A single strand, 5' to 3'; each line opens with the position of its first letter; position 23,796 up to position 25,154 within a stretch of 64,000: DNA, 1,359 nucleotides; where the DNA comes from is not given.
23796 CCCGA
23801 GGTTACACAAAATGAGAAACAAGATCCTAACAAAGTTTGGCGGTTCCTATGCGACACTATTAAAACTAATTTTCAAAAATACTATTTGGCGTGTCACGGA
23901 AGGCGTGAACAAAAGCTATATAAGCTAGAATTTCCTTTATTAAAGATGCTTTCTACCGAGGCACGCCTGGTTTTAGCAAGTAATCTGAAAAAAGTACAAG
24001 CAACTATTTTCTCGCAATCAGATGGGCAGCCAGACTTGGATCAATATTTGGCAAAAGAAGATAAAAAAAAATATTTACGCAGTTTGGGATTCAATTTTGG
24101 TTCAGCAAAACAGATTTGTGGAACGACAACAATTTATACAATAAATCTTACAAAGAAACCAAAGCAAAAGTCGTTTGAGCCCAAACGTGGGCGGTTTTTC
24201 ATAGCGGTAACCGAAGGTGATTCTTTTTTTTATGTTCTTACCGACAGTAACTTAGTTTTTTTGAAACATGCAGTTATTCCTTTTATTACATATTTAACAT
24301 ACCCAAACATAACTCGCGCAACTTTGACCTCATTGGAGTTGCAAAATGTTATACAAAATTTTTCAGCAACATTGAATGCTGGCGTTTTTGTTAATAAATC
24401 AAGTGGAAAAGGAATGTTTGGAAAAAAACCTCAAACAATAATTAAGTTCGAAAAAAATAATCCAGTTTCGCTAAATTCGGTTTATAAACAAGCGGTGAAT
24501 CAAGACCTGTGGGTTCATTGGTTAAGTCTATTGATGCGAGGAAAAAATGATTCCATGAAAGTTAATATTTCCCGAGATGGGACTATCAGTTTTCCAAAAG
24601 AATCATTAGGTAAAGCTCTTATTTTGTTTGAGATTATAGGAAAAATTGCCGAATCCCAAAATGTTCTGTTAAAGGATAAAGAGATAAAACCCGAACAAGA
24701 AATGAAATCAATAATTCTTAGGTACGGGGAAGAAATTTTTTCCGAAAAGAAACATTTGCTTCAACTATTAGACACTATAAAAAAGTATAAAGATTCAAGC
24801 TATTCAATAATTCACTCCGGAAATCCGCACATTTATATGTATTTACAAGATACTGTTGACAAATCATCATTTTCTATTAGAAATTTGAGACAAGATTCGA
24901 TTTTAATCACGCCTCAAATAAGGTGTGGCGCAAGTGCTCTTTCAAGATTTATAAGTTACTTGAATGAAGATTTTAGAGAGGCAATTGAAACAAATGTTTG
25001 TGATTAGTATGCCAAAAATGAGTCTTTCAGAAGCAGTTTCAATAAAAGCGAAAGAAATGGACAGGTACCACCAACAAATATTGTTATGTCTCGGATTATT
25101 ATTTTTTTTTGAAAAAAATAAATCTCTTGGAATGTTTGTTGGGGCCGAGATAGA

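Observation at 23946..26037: Uncharacterised two-gene cassette: a 353-aa unknown tightly coupled to a PD-(D/E)xK-like 342-aa protein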

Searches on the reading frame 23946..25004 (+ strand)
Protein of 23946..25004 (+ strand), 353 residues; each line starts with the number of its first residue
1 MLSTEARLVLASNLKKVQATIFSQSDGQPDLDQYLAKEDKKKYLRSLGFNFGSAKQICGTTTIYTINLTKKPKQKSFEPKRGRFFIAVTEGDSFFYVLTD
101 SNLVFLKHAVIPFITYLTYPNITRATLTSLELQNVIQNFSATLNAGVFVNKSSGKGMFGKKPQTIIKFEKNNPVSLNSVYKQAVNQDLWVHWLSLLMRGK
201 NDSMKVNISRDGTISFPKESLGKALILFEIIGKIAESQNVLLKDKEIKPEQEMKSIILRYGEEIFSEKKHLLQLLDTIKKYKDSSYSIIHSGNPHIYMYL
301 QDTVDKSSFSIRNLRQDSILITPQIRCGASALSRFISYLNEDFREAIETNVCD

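Call 4: search_protein_families(library=pfam, proteins=[window:23946-25004:+], max_evalue=0.1)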
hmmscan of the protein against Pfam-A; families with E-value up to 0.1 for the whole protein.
window:23946-25004:+ (353 aa): 1 family
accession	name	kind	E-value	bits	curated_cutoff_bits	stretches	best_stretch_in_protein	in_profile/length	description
PF08481.16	GBS_Bsp-like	-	0.077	13.4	31.6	0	12-42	23-53/92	GBS Bsp-like repeat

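Call 5: search_protein_families(library=padloc, proteins=[window:23946-25004:+], max_evalue=0.1)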
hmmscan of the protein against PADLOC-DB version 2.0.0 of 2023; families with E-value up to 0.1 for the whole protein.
window:23946-25004:+ (353 aa): 0 families

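Call 8: search_protein_families(library=ncbifam, proteins=[window:23946-25004:+], max_evalue=1)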
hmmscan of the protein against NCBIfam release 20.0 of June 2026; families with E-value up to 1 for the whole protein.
window:23946-25004:+ (353 aa): 0 families

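Call 9: search_protein_families(library=phrogs, proteins=[window:23946-25004:+], max_evalue=1)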
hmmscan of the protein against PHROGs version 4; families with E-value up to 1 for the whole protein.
window:23946-25004:+ (353 aa): 0 families

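Call 10: search_solved_structures(query=window:23946-25004:+, max_evalue=10)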
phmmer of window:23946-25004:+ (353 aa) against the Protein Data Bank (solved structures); distinct sequences matched with E-value up to 10: 0.

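Call 12: find_homologous_proteins(query=window:23946-25004:+, max_evalue=0.001)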
Query window:23946-25004:+ (353 aa): 2 proteins with E <= 0.001 among 1772 candidates.
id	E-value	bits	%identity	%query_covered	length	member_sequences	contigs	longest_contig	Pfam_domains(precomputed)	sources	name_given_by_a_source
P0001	9.7e-229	776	100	100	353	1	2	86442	-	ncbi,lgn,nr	ncbi:MAG: hypothetical protein NTZ73_00285 [Candidatus Diapherotrites archaeon]|nr:hypothetical prot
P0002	4.9e-23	100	30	72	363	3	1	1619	-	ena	-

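Call 14: find_encoding_contigs(protein=P0002, flank=10000)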
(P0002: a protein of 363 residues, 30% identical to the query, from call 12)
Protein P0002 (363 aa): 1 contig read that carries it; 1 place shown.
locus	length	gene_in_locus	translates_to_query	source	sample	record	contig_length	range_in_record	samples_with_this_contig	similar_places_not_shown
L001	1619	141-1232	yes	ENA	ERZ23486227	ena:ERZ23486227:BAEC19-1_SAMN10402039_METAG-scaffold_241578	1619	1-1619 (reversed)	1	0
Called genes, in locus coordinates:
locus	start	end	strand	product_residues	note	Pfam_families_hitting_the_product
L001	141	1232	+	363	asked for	-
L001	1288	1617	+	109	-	?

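Call 27: find_related_loci(query=A1, collection=metagenome_contigs, flank=10000)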
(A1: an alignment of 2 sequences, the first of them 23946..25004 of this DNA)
Query A1 (353 aa) in metagenome_contigs; peptide patterns used: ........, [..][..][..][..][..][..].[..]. (x = any residue, [..] = any of these).
208 stretches matched a pattern; 3 encode a relative of the query (tblastn E <= 1e-3); 3 distinct loci.
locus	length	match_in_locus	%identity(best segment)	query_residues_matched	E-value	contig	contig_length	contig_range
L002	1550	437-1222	30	96-350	1e-30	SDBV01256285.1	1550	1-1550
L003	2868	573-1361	26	96-350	5e-29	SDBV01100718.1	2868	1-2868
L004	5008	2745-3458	29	119-346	1e-23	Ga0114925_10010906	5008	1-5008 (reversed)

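Call 28: find_related_loci(query=A1, collection=genome_contigs, flank=10000)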
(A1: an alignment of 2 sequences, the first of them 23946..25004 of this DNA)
Query A1 (353 aa) in genome_contigs; peptide patterns used: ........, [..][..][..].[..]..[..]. (x = any residue, [..] = any of these).
137 stretches matched a pattern, but none encodes a relative of the query by tblastn (E <= 1e-3).

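Call 29: find_related_loci(query=A1, collection=viral_contigs, flank=10000)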
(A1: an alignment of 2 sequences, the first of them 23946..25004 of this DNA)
Query A1 (353 aa) in viral_contigs; peptide patterns used: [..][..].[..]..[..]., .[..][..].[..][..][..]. (x = any residue, [..] = any of these).
153 stretches matched a pattern, but none encodes a relative of the query by tblastn (E <= 1e-3).

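Call 36: predict_structure(protein=window:23946-25004:+)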
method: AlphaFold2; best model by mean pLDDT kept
length: 353 residues; sequences in the alignment: 1
mean_pLDDT: 35.1   pTM: 0.23
mean pLDDT of the five models: 35.1, 33.3, 32.6, 30.3, 30.2
residues with pLDDT >= 90: 0; 70-90: 0; 50-70: 0; < 50: 353
segments of 3 or more residues with pLDDT < 50: 1-353
pLDDT, mean of each block of 10 residues (from residue 1): 29 29 31 39 40 43 43 36 41 36 32 31 31 34 30 29 28 32 36 39 38 38 40 38 36 37 38 37 33 33 34 32 31 37 38 31
secondary structure, 60 per line:
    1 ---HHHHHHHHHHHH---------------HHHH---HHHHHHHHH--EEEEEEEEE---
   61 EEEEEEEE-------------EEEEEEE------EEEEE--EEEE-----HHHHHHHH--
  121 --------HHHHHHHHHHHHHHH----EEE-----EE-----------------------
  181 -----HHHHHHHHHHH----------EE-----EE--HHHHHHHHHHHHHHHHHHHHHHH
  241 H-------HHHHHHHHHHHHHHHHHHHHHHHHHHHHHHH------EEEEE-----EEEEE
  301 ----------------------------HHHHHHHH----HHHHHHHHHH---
elements in order: H4-15 H31-34 H38-46 E49-57 E61-68 E82-88 E95-99 E102-105 H111-118 H129-143 E148-150 H186-196 H218-241 H249-279 E286-290 E296-300 H329-336 H341-350

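Call 56: search_solved_structures(query=A3, max_evalue=10, show_alignments=2)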
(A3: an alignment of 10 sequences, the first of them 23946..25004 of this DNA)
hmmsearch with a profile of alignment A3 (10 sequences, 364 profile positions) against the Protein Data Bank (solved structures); distinct sequences matched with E-value up to 10: 0.

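Call 57: search_protein_families(library=pfam, alignment_id=A3, max_evalue=1)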
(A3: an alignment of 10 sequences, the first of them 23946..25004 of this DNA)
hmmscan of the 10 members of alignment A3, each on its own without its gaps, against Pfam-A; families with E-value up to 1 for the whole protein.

A. member 1, window:23946-25004:+ (353 aa): 1 family
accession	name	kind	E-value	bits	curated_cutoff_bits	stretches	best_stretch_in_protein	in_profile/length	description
PF08481.16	GBS_Bsp-like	-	0.077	13.4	31.6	1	12-42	23-53/92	GBS Bsp-like repeat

B. families by the number of members that match (of 10 scanned): 5 families
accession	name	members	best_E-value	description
PF16730.10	DnaGprimase_HBD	1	0.023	DnaG-primase C-terminal, helicase-binding domain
PF20094.4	GWxTD_dom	1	0.024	GWxTD domain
PF22849.2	CATSPERE_Ig-like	1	0.074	CATSPERE Ig-like domain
PF08481.16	GBS_Bsp-like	1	0.077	GBS Bsp-like repeat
PF17600.7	DUF5496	1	0.52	Family of unknown function (DUF5496)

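Call 74: find_related_loci(query=A3, collection=genome_contigs, flank=10000)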
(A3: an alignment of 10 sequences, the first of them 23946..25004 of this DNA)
Query A3 (353 aa) in genome_contigs; peptide patterns used: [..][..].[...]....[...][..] (x = any residue, [..] = any of these).
5 stretches matched a pattern; 4 encode a relative of the query (tblastn E <= 1e-3); 4 distinct loci.
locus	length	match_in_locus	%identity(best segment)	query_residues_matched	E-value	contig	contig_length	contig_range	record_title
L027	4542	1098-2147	32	2-350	2e-55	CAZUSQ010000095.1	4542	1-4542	MAG TPA_asm: uncultured Methanosarcinales archaeon isolate SRP269290_co1_892 genome assembly, contig: NODE_35711_length_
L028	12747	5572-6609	30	2-345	9e-44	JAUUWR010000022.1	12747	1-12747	MAG: bacterium isolate CSMAG_44 CSMAG_44_k141_2018944_length_12747_cov_6.0000, whole genome shotgun sequence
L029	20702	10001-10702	25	120-347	3e-24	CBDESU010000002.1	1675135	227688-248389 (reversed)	MAG: Cenarchaeum sp. isolate fbdc7000-120a-4ba8-b0f3-afdbe8a22013 genome assembly, contig: contig_2, whole genome shotgu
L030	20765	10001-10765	29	94-347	2e-22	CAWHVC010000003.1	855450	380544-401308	MAG: Candidatus Bathyarchaeota archaeon isolate MFD02416.bin.1.252 genome assembly, contig: contig_62252, whole genome s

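Call 75: find_related_loci(query=A3, collection=viral_contigs, flank=10000)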
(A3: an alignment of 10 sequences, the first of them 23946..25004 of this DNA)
Query A3 (353 aa) in viral_contigs; peptide patterns used: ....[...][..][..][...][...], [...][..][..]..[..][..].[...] (x = any residue, [..] = any of these).
22 stretches matched a pattern, but none encodes a relative of the query by tblastn (E <= 1e-3).

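Call 79: search_protein_families(library=pfam, proteins=[L027:83-1054:+, L027:3219-3989:+, L030:8546-9637:+, L030:5924-7873:+, L030:12796-13578:-, L030:13632-14351:+, L030:14411-15145:+, L029:5795-8740:+, L029:12543-14450:-], max_evalue=0.01)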
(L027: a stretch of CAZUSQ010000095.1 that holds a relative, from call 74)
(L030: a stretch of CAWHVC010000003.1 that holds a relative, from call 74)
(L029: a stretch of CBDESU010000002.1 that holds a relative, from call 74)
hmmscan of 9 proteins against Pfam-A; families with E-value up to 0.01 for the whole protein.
L027:83-1054:+ (324 aa): 0 families

L027:3219-3989:+ (257 aa): 3 families
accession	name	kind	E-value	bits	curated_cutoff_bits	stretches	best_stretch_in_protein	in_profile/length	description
PF00705.23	PCNA_N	-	4.3e-09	36.6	20.3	1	7-103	6-102/127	Proliferating cell nuclear antigen, N-terminal domain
PF04005.17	Hus1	-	0.00045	19.9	27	1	1-86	1-92/288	Hus1-like protein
PF02747.20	PCNA_C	-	0.0013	19.4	23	1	181-234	63-116/128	Proliferating cell nuclear antigen, C-terminal domain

L030:8546-9637:+ (364 aa): 1 family
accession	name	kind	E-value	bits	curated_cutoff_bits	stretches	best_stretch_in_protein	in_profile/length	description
PF00391.29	PEP-utilizers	-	1.2e-18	66.9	23.1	1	290-358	4-72/72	PEP-utilising enzyme, mobile domain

L030:5924-7873:+ (650 aa): 3 families
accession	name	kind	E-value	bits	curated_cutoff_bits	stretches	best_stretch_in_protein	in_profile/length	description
PF00750.26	tRNA-synt_1d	-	4.7e-35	121.6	23.3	2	238-520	81-349/349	tRNA synthetases class I (R), catalytic domain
PF05746.21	DALR_1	-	1.9e-32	112.2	22.3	1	534-650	1-117/117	DALR anticodon binding domain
PF03485.21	Arg_tRNA_synt_N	-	1.5e-18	67.6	21.5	1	13-97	2-85/85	Arginyl tRNA synthetase N terminal domain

L030:12796-13578:- (260 aa): 0 families

L030:13632-14351:+ (240 aa): 1 family
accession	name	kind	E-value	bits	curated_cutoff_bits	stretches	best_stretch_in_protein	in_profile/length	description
PF04151.21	PPC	-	0.0027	19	25.9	1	67-136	4-68/70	Bacterial pre-peptidase C-terminal domain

L030:14411-15145:+ (245 aa): 0 families

L029:5795-8740:+ (982 aa): 5 families
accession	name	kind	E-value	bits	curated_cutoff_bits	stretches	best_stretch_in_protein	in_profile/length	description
PF00160.26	Pro_isomerase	-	3.6e-42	144.8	21.7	1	824-968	4-151/159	Cyclophilin type peptidyl-prolyl cis-trans isomerase/CLD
PF02516.20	STT3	-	4.3e-21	76.3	24.5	1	124-503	29-395/405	Oligosaccharyl transferase STT3, N-terminal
PF22627.1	AglB_core-like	-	0.00024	21.9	27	1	600-664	40-106/111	AglB core domain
PF21436.2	STT3-PglB_core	-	0.0012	19.8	23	1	604-640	3-39/131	STT3/PglB/AglB core domain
PF13231.12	PMT_2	-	0.0024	18.6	26.1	1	193-332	25-151/160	Dolichyl-phosphate-mannose-protein mannosyltransferase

L029:12543-14450:- (635 aa): 1 family
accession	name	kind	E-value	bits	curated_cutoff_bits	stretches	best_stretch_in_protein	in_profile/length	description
PF14464.11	Prok-JAB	-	0.0012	19.1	25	1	463-514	45-91/114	Prokaryotic homologs of the JAB domain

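Call 83: search_protein_families(library=padloc, alignment_id=A3, max_evalue=0.01)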
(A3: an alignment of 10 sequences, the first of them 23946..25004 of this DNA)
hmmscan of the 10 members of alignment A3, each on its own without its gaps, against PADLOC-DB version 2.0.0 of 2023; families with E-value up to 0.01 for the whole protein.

A. member 1, window:23946-25004:+ (353 aa): 0 families

B. families by the number of members that match (of 10 scanned): 0 families

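Call 88: search_protein_families(library=pfam, proteins=[L004:2057-2269:+], max_evalue=0.5)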
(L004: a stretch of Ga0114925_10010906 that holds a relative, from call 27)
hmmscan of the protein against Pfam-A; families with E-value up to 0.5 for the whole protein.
L004:2057-2269:+ (71 aa): 12 families
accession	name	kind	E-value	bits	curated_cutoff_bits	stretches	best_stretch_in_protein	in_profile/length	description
PF19776.5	DUF6262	-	2.7e-06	28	29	1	20-67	5-52/110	Family of unknown function (DUF6262)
PF08280.17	HTH_Mga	-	0.00069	20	23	1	30-68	5-39/59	M protein trans-acting positive regulator (MGA) HTH domain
PF08279.18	HTH_11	-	0.001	19.3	25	1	37-68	4-35/55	HTH domain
PF13384.12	HTH_23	-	0.0058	16.9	24.6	1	49-70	18-39/50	Homeodomain-like domain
PF13551.12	HTH_29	-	0.0099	16.4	28.1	1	50-69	14-33/64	Winged helix-turn helix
PF21291.3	CYNS_N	-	0.013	15.9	27.1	1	36-65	4-33/69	Cyanate hydratase, N-terminal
PF13412.12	HTH_24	-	0.022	14.8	21.9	1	41-68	11-37/48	Winged helix-turn-helix DNA-binding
PF18903.5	DUF5659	-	0.029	14.7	23.6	1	11-44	38-71/75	Domain of unknown function (DUF5659)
PF13518.12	HTH_28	-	0.033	14.7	25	1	50-69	14-33/52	Helix-turn-helix domain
PF08281.18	Sigma70_r4_2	-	0.043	13.9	25.7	1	50-69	28-47/54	Sigma-70, region 4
PF13730.12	HTH_36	-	0.08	13.2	25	1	38-70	13-47/55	Helix-turn-helix domain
PF21716.3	dnstrm_HI1420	-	0.15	12.4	27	1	38-67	33-62/90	Probable addiction module antidote protein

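Call 103: search_protein_families(library=padloc, proteins=[L027:3219-3989:+, L027:83-1054:+], max_evalue=0.01)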
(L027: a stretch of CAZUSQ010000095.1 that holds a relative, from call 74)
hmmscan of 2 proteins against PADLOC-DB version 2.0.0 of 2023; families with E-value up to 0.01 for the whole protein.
L027:3219-3989:+ (257 aa): 0 families

L027:83-1054:+ (324 aa): 1 family
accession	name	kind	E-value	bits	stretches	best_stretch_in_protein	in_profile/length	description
PDLC01455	Cas7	-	0.0053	14.3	0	101-176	178-234/268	CAS-I; effector_G7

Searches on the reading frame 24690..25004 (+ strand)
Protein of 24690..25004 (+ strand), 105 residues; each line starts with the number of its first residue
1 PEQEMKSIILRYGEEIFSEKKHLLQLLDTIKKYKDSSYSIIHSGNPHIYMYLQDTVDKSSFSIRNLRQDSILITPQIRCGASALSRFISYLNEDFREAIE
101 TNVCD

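Call 96: search_solved_structures(query=A6, max_evalue=10, show_alignments=3)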
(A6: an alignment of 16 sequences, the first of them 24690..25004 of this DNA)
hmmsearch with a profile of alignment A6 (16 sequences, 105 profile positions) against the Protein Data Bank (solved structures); distinct sequences matched with E-value up to 10: 2.
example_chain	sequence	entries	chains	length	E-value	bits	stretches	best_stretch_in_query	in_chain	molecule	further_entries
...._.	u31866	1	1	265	0.099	15.6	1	16-101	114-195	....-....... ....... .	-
2z0m_A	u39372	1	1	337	1.3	12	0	20-87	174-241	337aa long hypothetical ATP-dependent RNA helicase deaD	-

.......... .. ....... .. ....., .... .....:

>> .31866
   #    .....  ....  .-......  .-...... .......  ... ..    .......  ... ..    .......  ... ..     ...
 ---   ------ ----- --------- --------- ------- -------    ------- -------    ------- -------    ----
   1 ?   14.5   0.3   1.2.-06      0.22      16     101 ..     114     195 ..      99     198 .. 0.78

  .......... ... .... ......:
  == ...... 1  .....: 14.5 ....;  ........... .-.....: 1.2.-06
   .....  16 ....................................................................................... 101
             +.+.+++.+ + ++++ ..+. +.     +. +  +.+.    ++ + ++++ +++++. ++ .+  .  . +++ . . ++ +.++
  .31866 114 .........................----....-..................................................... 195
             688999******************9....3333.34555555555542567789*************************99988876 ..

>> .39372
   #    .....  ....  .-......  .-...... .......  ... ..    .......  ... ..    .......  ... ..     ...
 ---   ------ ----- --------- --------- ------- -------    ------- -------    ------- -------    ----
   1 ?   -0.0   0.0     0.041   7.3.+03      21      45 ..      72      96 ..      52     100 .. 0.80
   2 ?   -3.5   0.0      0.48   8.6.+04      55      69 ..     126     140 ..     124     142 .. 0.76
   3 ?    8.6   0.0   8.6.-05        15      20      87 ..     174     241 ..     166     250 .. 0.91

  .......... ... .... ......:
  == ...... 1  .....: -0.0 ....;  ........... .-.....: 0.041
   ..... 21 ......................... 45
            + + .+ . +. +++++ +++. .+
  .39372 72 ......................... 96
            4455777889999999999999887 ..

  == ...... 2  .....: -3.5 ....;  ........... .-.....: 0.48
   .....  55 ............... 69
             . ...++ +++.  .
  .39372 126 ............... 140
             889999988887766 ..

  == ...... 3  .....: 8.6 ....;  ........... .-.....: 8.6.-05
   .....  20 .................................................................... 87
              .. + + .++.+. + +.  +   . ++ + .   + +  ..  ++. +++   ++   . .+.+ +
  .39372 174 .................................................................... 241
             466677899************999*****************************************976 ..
